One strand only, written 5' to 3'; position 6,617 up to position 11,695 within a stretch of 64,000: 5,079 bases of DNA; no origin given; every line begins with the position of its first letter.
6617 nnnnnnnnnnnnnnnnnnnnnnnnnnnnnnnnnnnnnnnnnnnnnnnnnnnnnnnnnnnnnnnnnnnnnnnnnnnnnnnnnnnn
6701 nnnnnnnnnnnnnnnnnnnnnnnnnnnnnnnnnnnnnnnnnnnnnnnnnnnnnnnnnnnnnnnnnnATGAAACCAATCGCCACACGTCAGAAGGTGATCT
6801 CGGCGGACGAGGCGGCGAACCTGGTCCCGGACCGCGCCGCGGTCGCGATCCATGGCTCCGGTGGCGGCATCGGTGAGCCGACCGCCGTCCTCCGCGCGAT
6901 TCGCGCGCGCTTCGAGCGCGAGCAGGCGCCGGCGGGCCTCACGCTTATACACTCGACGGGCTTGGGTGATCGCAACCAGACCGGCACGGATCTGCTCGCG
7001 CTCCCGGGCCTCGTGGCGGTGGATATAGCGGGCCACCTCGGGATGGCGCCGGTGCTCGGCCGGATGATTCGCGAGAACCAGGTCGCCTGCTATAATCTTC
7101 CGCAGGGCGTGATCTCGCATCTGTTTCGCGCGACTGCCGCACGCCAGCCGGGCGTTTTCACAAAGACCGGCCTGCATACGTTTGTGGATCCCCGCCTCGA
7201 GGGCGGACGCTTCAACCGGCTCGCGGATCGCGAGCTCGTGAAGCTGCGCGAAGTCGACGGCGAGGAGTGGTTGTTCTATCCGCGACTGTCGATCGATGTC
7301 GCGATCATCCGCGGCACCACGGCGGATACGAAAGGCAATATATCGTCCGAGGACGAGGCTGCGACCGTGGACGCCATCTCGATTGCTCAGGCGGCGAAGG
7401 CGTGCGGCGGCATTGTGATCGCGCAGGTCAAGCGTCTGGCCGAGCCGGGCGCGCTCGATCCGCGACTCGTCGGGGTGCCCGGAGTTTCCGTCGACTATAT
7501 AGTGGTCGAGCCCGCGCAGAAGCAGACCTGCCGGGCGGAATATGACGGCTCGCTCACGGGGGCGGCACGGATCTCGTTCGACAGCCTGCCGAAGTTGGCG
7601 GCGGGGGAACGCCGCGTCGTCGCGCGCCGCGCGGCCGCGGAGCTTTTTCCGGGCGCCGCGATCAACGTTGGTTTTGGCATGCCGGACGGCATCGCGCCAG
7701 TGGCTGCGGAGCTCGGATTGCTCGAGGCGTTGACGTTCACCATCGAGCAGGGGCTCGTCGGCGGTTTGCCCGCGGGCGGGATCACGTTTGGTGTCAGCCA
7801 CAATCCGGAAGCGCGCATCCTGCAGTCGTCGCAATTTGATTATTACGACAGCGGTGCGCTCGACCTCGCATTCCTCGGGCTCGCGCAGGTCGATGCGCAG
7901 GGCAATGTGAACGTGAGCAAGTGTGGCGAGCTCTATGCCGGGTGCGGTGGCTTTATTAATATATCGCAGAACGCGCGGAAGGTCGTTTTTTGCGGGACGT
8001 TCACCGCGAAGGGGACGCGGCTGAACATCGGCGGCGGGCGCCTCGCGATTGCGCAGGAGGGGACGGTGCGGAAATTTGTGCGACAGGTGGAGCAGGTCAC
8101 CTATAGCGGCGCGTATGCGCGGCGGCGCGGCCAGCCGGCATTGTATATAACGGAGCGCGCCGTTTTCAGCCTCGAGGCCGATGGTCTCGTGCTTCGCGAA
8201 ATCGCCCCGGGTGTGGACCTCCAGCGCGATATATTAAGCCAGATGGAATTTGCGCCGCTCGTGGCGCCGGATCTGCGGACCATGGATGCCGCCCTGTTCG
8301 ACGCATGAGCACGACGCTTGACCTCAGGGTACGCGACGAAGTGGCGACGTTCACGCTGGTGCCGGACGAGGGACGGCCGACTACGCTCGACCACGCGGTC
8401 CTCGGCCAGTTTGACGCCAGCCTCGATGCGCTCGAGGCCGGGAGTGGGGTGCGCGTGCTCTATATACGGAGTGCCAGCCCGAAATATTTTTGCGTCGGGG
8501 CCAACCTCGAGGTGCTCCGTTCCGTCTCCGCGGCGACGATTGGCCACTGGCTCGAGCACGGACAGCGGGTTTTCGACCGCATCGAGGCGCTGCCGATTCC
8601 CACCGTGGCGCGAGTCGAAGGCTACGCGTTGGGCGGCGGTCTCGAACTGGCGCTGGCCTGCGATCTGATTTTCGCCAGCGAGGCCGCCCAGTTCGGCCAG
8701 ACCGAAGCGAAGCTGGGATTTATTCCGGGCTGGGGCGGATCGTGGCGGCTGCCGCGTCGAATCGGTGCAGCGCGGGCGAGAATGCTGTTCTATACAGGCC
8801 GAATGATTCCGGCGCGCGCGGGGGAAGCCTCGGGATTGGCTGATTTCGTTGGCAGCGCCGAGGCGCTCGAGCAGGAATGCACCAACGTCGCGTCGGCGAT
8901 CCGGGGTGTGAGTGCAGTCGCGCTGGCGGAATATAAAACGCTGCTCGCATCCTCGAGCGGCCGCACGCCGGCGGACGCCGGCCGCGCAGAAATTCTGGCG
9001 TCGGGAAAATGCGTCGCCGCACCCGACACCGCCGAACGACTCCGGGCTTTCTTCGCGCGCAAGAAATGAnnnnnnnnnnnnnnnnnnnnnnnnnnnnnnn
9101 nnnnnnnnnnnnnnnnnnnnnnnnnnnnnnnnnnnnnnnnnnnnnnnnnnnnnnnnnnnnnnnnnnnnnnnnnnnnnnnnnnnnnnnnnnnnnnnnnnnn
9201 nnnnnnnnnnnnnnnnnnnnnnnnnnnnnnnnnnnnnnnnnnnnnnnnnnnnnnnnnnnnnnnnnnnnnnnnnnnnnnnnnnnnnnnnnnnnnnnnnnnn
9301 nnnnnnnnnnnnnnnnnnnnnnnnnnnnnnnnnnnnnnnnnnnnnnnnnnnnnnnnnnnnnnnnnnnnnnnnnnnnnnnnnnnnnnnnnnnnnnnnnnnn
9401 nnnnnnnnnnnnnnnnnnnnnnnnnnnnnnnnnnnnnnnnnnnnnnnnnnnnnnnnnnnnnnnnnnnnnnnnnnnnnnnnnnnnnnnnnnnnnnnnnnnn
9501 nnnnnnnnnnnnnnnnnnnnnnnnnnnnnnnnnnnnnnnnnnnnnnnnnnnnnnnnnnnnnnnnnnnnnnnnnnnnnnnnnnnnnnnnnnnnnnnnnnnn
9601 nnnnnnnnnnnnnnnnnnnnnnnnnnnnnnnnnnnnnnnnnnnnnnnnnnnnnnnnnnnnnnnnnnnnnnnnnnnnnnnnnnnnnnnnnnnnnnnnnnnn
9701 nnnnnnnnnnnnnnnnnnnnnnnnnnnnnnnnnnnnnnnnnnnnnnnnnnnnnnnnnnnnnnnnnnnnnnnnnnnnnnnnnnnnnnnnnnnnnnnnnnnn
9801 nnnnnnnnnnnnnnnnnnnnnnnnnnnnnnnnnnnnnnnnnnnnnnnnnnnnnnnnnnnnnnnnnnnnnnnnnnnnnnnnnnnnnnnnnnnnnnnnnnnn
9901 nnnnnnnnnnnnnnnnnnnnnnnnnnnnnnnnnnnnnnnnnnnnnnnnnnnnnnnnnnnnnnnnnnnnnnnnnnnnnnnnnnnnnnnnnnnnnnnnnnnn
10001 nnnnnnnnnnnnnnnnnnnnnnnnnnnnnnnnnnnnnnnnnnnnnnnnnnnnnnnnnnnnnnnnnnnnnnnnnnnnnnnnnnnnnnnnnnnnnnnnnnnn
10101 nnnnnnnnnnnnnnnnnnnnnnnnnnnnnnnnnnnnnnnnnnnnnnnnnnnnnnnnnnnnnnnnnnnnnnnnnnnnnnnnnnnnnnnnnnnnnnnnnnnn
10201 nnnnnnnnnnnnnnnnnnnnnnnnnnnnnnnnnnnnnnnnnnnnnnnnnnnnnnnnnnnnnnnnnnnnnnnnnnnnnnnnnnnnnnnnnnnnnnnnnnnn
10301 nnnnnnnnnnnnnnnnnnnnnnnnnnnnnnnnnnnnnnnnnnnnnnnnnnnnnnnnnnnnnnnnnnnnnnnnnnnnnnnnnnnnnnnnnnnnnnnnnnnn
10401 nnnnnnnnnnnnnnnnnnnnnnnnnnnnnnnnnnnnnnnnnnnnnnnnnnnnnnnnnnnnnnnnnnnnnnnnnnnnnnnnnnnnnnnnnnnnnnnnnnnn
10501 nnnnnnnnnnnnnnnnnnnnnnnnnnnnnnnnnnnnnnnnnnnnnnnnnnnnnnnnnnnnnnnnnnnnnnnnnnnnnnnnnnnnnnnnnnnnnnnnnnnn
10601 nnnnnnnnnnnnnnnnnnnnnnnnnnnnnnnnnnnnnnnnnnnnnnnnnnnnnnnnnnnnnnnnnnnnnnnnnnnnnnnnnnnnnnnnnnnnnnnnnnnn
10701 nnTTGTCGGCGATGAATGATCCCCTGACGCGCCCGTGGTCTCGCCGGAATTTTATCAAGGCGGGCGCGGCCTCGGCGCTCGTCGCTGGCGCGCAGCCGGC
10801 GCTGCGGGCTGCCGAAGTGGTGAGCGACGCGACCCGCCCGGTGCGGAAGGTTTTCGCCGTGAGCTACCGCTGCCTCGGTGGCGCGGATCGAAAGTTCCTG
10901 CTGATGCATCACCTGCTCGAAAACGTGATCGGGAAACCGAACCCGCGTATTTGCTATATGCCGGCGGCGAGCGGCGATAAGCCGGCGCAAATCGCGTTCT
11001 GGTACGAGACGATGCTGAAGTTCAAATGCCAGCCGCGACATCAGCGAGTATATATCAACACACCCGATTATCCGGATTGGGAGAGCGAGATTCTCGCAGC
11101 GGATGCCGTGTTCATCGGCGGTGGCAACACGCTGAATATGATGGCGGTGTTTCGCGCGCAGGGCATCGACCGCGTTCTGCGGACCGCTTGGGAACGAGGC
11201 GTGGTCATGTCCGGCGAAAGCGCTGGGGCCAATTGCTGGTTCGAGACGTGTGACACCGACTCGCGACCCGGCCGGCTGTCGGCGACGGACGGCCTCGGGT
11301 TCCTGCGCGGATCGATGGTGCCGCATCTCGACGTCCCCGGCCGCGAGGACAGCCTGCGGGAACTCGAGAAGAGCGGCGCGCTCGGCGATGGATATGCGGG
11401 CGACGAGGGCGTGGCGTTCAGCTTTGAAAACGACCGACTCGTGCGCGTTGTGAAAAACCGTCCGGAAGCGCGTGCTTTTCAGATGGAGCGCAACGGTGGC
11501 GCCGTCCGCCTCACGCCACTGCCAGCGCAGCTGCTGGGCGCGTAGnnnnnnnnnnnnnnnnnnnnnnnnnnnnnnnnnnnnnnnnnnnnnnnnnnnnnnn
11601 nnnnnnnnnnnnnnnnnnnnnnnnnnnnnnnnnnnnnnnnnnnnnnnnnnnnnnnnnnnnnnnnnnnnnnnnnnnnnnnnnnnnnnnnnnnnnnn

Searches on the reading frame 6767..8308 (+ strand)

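Call 36: search_protein_families(library=pfam, proteins=[window:6767-8308:+], max_evalue=0.0001)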
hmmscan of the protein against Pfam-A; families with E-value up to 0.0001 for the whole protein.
window:6767-8308:+ (513 aa): 2 families
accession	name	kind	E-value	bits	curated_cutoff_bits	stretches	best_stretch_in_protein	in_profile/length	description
PF01144.29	CoA_trans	-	1.5e-31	109.9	23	1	12-247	3-216/217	Coenzyme A transferase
PF16957.11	Mal_decarbox_Al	-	4.1e-06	25.8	25.4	1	171-250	129-206/546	Malonate decarboxylase, alpha subunit, transporter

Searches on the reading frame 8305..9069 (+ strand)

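Call 36: search_protein_families(library=pfam, proteins=[window:8305-9069:+], max_evalue=0.0001)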
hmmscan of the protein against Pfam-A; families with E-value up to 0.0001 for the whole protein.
window:8305-9069:+ (254 aa): 2 families
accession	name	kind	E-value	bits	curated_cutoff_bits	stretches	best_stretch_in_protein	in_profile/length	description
PF00378.25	ECH_1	-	3e-36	125.5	27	1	27-229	19-220/251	Enoyl-CoA hydratase/isomerase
PF16113.10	ECH_2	-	2.8e-20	73.5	27.2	1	28-197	15-186/335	Enoyl-CoA hydratase/isomerase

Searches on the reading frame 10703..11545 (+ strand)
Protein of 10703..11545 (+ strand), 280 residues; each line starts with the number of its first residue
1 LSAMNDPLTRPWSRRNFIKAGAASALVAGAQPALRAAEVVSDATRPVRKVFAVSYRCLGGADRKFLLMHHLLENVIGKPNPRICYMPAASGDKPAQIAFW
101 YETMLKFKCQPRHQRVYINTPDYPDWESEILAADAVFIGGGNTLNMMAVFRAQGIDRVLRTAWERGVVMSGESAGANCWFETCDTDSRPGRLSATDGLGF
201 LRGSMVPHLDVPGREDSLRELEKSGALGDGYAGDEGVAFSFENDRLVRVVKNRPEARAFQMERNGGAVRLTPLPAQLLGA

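Call 36: search_protein_families(library=pfam, proteins=[window:10703-11545:+], max_evalue=0.0001)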
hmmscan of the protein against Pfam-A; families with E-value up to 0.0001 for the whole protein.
window:10703-11545:+ (280 aa): 1 family
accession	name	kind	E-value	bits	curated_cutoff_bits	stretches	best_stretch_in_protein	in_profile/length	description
PF03575.23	Peptidase_S51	-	4.3e-31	108.6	23.9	1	65-246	15-203/206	Peptidase family S51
